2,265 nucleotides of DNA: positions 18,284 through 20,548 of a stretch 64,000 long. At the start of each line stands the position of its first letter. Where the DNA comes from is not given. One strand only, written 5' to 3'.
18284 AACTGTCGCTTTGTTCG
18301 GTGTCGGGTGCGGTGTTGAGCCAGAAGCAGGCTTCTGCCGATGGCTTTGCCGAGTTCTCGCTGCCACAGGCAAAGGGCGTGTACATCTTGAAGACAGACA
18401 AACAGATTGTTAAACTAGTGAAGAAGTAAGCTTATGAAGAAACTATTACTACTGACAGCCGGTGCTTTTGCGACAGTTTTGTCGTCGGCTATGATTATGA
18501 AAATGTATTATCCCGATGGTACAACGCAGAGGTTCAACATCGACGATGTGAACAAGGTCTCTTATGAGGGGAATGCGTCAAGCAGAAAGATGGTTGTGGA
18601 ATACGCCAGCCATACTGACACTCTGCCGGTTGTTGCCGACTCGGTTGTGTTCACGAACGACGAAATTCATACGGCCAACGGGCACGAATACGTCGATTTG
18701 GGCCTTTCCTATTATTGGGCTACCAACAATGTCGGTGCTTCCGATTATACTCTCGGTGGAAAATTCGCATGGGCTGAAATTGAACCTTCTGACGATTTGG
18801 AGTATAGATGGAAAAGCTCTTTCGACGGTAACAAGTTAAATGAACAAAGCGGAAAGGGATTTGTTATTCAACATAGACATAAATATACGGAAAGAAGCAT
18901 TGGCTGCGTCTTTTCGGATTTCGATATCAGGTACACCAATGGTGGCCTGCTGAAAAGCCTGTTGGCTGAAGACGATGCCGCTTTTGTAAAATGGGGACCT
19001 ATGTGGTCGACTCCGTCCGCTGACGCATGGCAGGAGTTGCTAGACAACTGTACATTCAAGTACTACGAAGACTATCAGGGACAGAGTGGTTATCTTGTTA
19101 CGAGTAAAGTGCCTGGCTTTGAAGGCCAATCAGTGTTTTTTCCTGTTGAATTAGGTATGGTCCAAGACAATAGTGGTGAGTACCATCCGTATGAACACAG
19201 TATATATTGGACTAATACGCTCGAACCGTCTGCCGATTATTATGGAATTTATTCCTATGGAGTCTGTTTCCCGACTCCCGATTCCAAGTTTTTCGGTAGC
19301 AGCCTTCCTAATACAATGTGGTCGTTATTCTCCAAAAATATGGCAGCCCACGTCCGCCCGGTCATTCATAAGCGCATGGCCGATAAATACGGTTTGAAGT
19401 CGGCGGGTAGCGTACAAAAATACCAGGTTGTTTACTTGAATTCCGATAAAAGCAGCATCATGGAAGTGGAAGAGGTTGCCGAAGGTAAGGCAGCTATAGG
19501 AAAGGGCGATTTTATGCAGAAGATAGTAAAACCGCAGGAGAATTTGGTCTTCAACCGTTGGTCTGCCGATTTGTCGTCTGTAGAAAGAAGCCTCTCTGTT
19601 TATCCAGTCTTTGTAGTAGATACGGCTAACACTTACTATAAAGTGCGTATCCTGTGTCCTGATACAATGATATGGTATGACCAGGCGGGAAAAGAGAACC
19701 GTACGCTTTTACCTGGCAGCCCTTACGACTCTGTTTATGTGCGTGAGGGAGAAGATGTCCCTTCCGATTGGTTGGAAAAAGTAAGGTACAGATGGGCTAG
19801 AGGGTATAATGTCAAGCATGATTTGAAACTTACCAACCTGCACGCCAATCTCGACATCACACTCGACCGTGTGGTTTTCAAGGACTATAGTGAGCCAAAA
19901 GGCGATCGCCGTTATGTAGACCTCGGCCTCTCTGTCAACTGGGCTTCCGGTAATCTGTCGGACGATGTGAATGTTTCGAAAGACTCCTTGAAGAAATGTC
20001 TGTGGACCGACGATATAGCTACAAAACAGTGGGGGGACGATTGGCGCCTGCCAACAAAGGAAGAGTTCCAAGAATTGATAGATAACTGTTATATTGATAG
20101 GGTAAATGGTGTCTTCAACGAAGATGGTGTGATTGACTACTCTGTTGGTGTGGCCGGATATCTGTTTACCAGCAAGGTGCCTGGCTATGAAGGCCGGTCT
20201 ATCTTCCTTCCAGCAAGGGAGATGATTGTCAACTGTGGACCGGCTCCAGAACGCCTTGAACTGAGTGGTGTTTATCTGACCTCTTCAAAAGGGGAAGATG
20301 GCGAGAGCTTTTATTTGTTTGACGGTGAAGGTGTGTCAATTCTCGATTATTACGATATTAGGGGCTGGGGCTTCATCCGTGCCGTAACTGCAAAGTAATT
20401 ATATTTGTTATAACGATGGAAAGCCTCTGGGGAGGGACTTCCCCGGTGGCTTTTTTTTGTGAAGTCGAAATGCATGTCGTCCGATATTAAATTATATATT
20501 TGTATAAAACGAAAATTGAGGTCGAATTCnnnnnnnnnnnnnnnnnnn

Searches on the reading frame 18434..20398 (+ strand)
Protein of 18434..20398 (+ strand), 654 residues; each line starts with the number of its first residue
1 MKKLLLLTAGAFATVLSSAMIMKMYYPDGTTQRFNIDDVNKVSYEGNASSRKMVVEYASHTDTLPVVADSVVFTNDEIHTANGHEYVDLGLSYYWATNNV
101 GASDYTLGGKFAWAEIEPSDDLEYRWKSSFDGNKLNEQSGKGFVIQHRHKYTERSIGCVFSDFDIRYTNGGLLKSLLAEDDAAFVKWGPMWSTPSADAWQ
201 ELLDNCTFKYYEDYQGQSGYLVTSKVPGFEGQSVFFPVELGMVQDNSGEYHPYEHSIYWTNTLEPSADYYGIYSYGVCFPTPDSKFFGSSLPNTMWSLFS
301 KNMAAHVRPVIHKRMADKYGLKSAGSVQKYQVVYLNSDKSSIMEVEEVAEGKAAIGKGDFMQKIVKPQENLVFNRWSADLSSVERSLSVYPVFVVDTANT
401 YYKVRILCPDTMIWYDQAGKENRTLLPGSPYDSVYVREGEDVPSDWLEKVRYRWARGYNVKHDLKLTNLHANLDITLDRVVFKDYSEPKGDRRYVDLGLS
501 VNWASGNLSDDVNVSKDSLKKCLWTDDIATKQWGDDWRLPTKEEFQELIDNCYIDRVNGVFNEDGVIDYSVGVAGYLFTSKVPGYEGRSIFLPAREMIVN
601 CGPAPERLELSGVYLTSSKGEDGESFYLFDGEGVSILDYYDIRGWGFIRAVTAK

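Call 4: search_protein_families(library=pfam, proteins=[window:18434-20398:+], max_evalue=1)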
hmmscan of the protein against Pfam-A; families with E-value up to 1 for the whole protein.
window:18434-20398:+ (654 aa): 2 families
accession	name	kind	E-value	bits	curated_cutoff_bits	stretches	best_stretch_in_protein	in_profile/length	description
PF07603.17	Lcl_C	-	0.0044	17.7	34.9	1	535-554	43-62/117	Lcl C-terminal domain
PF09603.15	Fib_succ_major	-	0.28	11.9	33.9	0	535-552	68-85/187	Fibrobacter succinogenes major domain (Fib_succ_major)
